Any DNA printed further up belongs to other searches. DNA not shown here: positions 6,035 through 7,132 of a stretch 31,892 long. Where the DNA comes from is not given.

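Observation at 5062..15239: Candidate undescribed catabolic system: CysB-like regulator divergent from an 8-gene cupin/ThDP/lactonase/amidohydrolase/TctC run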

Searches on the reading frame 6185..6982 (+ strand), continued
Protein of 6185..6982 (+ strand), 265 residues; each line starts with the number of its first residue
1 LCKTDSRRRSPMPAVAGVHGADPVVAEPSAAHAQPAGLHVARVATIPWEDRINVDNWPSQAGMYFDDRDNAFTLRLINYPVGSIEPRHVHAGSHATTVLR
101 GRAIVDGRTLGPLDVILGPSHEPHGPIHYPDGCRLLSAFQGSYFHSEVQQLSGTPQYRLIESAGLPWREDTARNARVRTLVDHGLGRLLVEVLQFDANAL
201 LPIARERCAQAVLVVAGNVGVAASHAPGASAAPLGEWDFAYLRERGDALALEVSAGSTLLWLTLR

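Call 41: search_protein_families(library=pfam, proteins=[L034:3385-4473:+, L050:8080-8610:+, L050:8474-9892:+, L052:12897-13301:+, L020:10458-11204:+, L009:18807-19697:+, L045:6607-7275:-, L048:11961-12605:-, L044:6396-6704:+, L027:15241-16473:+], max_evalue=0.01)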
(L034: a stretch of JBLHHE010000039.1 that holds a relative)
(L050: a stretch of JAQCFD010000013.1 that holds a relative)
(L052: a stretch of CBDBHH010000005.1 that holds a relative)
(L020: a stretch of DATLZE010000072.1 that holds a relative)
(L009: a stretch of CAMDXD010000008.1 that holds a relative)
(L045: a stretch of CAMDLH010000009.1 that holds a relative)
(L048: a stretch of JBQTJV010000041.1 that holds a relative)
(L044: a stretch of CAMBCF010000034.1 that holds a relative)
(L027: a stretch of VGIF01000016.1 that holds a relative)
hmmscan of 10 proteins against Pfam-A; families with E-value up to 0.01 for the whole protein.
L034:3385-4473:+ (363 aa): 1 family
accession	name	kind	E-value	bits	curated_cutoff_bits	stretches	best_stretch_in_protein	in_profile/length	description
PF03480.18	DctP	-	1.7e-30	106.7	23.4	1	69-337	15-282/286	Bacterial extracellular solute-binding protein, family 7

L050:8080-8610:+ (177 aa): 1 family
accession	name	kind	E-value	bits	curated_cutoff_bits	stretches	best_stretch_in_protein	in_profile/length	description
PF04290.18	DctQ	-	2.6e-13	50.4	28.3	1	32-163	1-131/132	Tripartite ATP-independent periplasmic transporters, DctQ component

L050:8474-9892:+ (473 aa): 2 families
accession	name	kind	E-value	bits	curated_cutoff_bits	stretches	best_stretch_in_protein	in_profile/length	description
PF06808.19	DctM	-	7.5e-85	285.7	23.8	1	54-465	3-413/413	Tripartite ATP-independent periplasmic transporter, DctM component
PF03553.21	Na_H_antiporter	-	0.00051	19.8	23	1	135-202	195-262/303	Na+/H+ antiporter family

L052:12897-13301:+ (135 aa): 0 families

L020:10458-11204:+ (249 aa): 1 family
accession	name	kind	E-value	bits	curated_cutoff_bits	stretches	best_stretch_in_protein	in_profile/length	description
PF02776.23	TPP_enzyme_N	-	9.2e-25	87.2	26.8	1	92-202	2-115/119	Thiamine pyrophosphate enzyme, N-terminal TPP binding domain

L009:18807-19697:+ (297 aa): 5 families
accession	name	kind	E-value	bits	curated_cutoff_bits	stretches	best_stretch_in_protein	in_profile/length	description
PF01408.29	GFO_IDH_MocA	-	2.2e-25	90.1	24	1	28-148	1-120/120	Oxidoreductase family, NAD-binding Rossmann fold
PF22725.1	GFO_IDH_MocA_C3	-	7.9e-22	78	27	1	156-274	1-123/124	GFO/IDH/MocA C-terminal domain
PF02894.22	GFO_IDH_MocA_C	-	1e-08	35.7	22.9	1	160-240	1-85/218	Oxidoreductase family, C-terminal alpha/beta domain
PF22685.1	Gal80p_C-like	-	0.0024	18.5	29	1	154-224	1-77/152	Gal80p, C-terminal domain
PF16490.10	Oxidoreduct_C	-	0.0088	16.2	27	0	185-213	43-72/278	Putative oxidoreductase C terminal domain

L045:6607-7275:- (222 aa): 0 families

L048:11961-12605:- (214 aa): 2 families
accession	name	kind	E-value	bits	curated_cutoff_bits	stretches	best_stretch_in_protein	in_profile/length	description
PF00702.32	Hydrolase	-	1.5e-11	45.5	26.4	1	10-187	1-191/191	haloacid dehalogenase-like hydrolase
PF13419.12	HAD_2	-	2.4e-05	25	23.8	1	93-190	78-175/178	Haloacid dehalogenase-like hydrolase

L044:6396-6704:+ (103 aa): 2 families
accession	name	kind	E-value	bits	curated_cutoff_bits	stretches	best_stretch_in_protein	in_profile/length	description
PF04014.23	MazE_antitoxin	-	1.2e-10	41.6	24.7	1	37-79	3-45/48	Antidote-toxin recognition MazE, bacterial antitoxin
PF15937.10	PrlF_antitoxin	-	5e-07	30.2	32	1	36-77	2-43/99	prlF antitoxin for toxin YhaV_toxin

L027:15241-16473:+ (411 aa): 4 families
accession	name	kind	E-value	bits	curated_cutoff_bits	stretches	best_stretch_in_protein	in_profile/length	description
PF08028.16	Acyl-CoA_dh_2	-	1.3e-32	113.3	22.7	1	257-389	1-133/134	Acyl-CoA dehydrogenase, C-terminal domain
PF00441.29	Acyl-CoA_dh_1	-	2.2e-09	38.1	22.4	1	257-381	16-130/150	Acyl-CoA dehydrogenase, C-terminal domain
PF02771.21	Acyl-CoA_dh_N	-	7.8e-09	36.4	22.9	1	35-118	19-103/113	Acyl-CoA dehydrogenase, N-terminal domain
PF02770.24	Acyl-CoA_dh_M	-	0.00015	22.3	33.3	1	139-217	21-97/97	Acyl-CoA dehydrogenase, middle domain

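Call 47: search_protein_families(library=ncbifam, proteins=[L008:5111-6046:-], max_evalue=1e-10)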
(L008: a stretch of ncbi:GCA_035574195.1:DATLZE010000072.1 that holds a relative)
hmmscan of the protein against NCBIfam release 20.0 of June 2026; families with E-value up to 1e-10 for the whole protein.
L008:5111-6046:- (311 aa): 28 families (the best 25 are shown)
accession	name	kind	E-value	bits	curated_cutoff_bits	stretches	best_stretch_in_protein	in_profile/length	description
NF009327.0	PRK12684.1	subfamily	9.4e-121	402.8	402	1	1-308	1-307/313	CysB family HTH-type transcriptional regulator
NF009326.0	PRK12681.1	equivalog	9.5e-102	340.7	436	1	1-306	1-305/324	HTH-type transcriptional regulator CysB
NF009324.0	PRK12679.1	equivalog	2e-80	270.2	491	1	1-303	1-302/316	HTH-type transcriptional regulator Cbl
NF009325.0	PRK12680.1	equivalog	8.6e-64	215.9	482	1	1-309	1-308/327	LysR family transcriptional regulator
NF053705.1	TransRegGltCGpos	equivalog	5.2e-36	124.4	350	1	1-255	1-252/300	glutamate biosynthesis transcriptional regulator GltC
NF008416.0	PRK11242.1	equivalog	4.3e-35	121.5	277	1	1-293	1-288/300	transcriptional regulator CynR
NF045775.1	acetoin_reg_AlsR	exception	4.9e-31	108.3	430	1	1-248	1-246/290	acetoin biosynthesis transcriptional regulator AlsR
NF040786.1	LysR_Sec_metab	equivalog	7.7e-31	107.2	250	1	1-255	1-256/298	selenium metabolism-associated LysR family transcriptional regulator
NF047520.1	trans_act_CidR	equivalog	8.4e-30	103.9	415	1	1-249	1-245/292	cidABC operon transcriptional activator CidR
TIGR03339.1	phn_lysR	subfamily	1.8e-28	99.6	341.1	1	12-259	8-246/279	aminoethylphosphonate catabolism associated LysR family transcriptional regulator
NF007385.0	PRK09906.1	equivalog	4.5e-28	98.2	356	1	1-246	1-243/296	DNA-binding transcriptional regulator HcaR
NF007439.0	PRK09986.1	equivalog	2.1e-26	93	290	1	2-246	8-251/296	LysR family transcriptional regulator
NF008722.0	PRK11716.1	equivalog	1.6e-24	86.4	246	1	1-248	1-245/293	HTH-type transcriptional activator IlvY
NF045990.1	TransRegCbbRRhodb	equivalog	2.5e-22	79.3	450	1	2-246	7-249/304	LysR family regulator CbbR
NF008361.0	PRK11151.1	equivalog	1.4e-20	73.8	329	1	1-255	1-251/305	DNA-binding transcriptional regulator OxyR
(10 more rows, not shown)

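Call 53: search_dna_similar(query=window:6218-6982:+, collection=plasmids, mode=protein, max_rows=15, max_evalue=1e-10)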
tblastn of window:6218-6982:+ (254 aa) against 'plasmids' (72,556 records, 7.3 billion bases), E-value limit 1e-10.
No match.

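Call 59: search_solved_structures(query=A1, max_evalue=1, show_alignments=3)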
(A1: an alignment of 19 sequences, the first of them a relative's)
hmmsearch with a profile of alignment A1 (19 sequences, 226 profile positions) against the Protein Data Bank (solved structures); distinct sequences matched with E-value up to 1: 2.
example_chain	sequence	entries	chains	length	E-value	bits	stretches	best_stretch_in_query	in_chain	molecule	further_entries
3o14_A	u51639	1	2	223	5.9e-05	26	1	156-220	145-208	Anti-ECFsigma factor, ChrR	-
7fc7_A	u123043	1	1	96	0.79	12.5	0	15-48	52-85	ACB domain-containing protein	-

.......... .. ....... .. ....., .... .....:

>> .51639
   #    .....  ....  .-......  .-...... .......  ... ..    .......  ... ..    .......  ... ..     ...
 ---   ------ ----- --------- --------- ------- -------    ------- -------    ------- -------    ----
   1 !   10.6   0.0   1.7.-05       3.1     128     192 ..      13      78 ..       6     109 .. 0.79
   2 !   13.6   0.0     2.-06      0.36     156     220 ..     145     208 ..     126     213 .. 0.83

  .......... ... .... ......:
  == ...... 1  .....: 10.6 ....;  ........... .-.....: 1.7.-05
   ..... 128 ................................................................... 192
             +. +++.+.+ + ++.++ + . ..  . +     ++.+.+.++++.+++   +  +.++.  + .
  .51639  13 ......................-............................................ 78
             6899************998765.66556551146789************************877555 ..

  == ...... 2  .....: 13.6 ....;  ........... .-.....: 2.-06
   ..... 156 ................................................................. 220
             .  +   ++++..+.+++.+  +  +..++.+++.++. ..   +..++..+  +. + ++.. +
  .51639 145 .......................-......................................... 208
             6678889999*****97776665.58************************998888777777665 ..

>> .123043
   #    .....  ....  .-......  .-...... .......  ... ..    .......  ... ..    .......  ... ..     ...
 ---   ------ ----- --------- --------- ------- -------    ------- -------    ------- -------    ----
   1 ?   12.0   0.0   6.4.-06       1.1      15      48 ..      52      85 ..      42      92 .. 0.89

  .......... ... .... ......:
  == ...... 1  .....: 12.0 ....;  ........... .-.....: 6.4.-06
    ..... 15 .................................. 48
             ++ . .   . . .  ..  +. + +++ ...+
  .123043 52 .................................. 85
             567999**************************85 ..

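Call 79: predict_structure(alignment_id=A2)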
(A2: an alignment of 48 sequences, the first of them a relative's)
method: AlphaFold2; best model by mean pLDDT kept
length: 254 residues; sequences in the alignment: 48
mean_pLDDT: 89.8   pTM: 0.85
mean pLDDT of the five models: 89.8, 89.5, 87.3, 86.8, 85.1
residues with pLDDT >= 90: 182; 70-90: 43; 50-70: 24; < 50: 5
segments of 3 or more residues with pLDDT < 50: 1-3
pLDDT, mean of each block of 10 residues (from residue 1): 50 59 88 94 89 94 97 91 96 96 94 92 96 81 88 98 98 90 98 94 97 72 96 95 98 95
secondary structure, 60 per line:
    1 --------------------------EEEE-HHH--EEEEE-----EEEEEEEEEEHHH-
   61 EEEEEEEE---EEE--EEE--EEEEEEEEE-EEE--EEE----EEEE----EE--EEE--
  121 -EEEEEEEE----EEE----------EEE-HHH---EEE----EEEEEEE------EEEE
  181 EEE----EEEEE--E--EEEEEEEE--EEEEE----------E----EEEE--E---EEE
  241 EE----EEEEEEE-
elements in order: E27-30 E37-41 E47-56 E61-68 E72-74 E77-79 E82-90 E92-94 E97-99 E104-107 E116-118 E122-129 E134-136 E147-149 E157-159 E164-170 E177-183 E188-192 E198-205 E208-212 E228-231 E238-242 E247-253

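Call 82: fold_search(library=pdb, model_id=the predicted structure)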
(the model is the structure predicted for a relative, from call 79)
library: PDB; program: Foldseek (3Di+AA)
matches with E <= 10: 1705; with E <= 0.001: 254
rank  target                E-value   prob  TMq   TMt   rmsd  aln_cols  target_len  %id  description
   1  3o14_A                2.1e-11  1.00  0.62  0.70   5.4       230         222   18  Crystal structure of an anti-ECFsigma factor, ChrR (Maqu_0586) from MARINOBACTER AQUAEOLEI VT8 at 1.70 A resolution (released 2010-09-08)
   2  1sfn_A                6.3e-11  1.00  0.67  0.69   5.1       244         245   16  Crystal structure of protein DR1152 from Deinococcus radiodurans R1, Pfam DUF861 (released 2004-06-22)
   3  8hfb_A                1.4e-10  1.00  0.62  0.50   5.4       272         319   13  Evolved variant of quercetin 2,4-dioxygenase from Bacillus subtilis (released 2023-03-08)
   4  8hfb_B                1.5e-10  1.00  0.63  0.52   5.5       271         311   12  Evolved variant of quercetin 2,4-dioxygenase from Bacillus subtilis (released 2023-03-08)
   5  4e2q_A                2.3e-10  1.00  0.66  0.65   5.9       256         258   10  Crystal Structure of (S)-Ureidoglycine Aminohydrolase from Arabidopsis thaliana (released 2012-04-18)
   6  5gyl_B                4.1e-10  1.00  0.58  0.41   6.8       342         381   10  Structure of Cicer arietinum 11S gloubulin (released 2017-10-04)
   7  5vg3_B                5.3e-10  1.00  0.59  0.42   6.3       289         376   12  Structure of Oxalate Decarboxylase from Bacillus subtilis at pH 4.6 (released 2017-10-18)
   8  2qdr_B                5.5e-10  1.00  0.73  0.66   3.5       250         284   13  Crystal structure of a putative dioxygenase (npun_f5605) from nostoc punctiforme pcc 73102 at 2.60 A resolution (released 2007-07-24)
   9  2qdr_A                5.8e-10  1.00  0.73  0.66   3.5       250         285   13  Crystal structure of a putative dioxygenase (npun_f5605) from nostoc punctiforme pcc 73102 at 2.60 A resolution (released 2007-07-24)
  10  1sq4_A                5.8e-10  1.00  0.57  0.54   7.9       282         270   12  Crystal Structure of the Putative Glyoxylate Induced Protein from Pseudomonas aeruginosa, Northeast Structural Genomic (released 2004-04-06)
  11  2h0v_A                6.4e-10  1.00  0.69  0.54   5.1       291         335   15  Crystal structure of a putative quercetin 2,3-dioxygenase (yxag, bsu39980) from bacillus subtilis at 2.60 A resolution (released 2006-05-30)
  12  1y3t_A                8.1e-10  1.00  0.66  0.52   5.1       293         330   14  Crystal structure of YxaG, a dioxygenase from Bacillus subtilis (released 2005-01-18)
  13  2uya                  8.5e-10  1.00  0.60  0.42   6.7       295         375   12  DEL162-163 mutant of Bacillus subtilis Oxalate Decarboxylase OxdC (released 2007-08-21)
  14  2uy8                  9.8e-10  1.00  0.59  0.42   6.2       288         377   12  R92A mutant of Bacillus subtilis Oxalate Decarboxylase OxdC (released 2007-08-21)
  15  3ehk_A                1.2e-09  1.00  0.54  0.38   8.9       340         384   12  Crystal structure of Pru du amandin, an allergenic protein from prunus dulcis (released 2009-09-15)
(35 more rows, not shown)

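Call 104: search_solved_structures(query=L034:3385-4473:+, max_evalue=1e-10)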
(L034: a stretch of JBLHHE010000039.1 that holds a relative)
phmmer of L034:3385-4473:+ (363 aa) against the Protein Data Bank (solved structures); distinct sequences matched with E-value up to 1e-10: 19.
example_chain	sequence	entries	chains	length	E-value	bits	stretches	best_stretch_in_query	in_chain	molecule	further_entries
4p56_A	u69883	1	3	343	8.3e-50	173.3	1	59-362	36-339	Putative extracellular solute-binding protein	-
7nr2_AAA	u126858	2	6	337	1.8e-24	90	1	53-361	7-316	TRAP dicarboxylate transporter, DctP subunit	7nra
4n6d_A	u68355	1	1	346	2.3e-21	79.8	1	71-354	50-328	TRAP dicarboxylate transporter-DctP subunit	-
7nsw_AAA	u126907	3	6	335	7.7e-21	78.1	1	48-350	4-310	TRAP dicarboxylate transporter-DctP subunit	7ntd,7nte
7nrr_AAA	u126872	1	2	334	8.1e-21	78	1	48-350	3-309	TRAP dicarboxylate transporter-DctP subunit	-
5i5p_A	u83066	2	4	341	1.1e-20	77.5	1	54-352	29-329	TRAP TRANSPORTER SOLUTE BINDING PROTEIN | TRAP solute Binding Protein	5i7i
5iga_A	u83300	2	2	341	1.7e-19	73.6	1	54-352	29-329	TRAP TRANSPORTER SOLUTE BINDING PROTEIN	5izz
5im2_A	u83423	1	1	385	9.6e-18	67.9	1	29-353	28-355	Twin-arginine translocation pathway signal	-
4nap_A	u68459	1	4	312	2.3e-17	66.6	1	100-352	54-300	Extracellular solute-binding protein, family 7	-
4pgn_A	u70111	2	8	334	2.8e-17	66.3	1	100-352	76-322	Extracellular solute-binding protein, family 7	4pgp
4n8y_A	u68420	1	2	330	2.4e-14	56.7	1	161-355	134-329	Putative TRAP-type C4-dicarboxylate transport system, binding periplasmic protein (DctP su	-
4pe3_A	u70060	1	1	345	7.9e-13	51.7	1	63-321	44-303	TRAP dicarboxylate transporter-DctP subunit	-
7nqg_AAA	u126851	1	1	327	8.3e-13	51.6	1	51-351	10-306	TrapT family, dctP subunit, C4-dicarboxylate periplasmic binding protein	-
8t9t_A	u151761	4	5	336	1.8e-12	50.6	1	28-335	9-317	Isethionate-binding periplasmic protein DctP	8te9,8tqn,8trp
4xfe_A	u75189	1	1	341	1.8e-11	47.2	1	172-325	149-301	TRAP dicarboxylate transporter subunit DctP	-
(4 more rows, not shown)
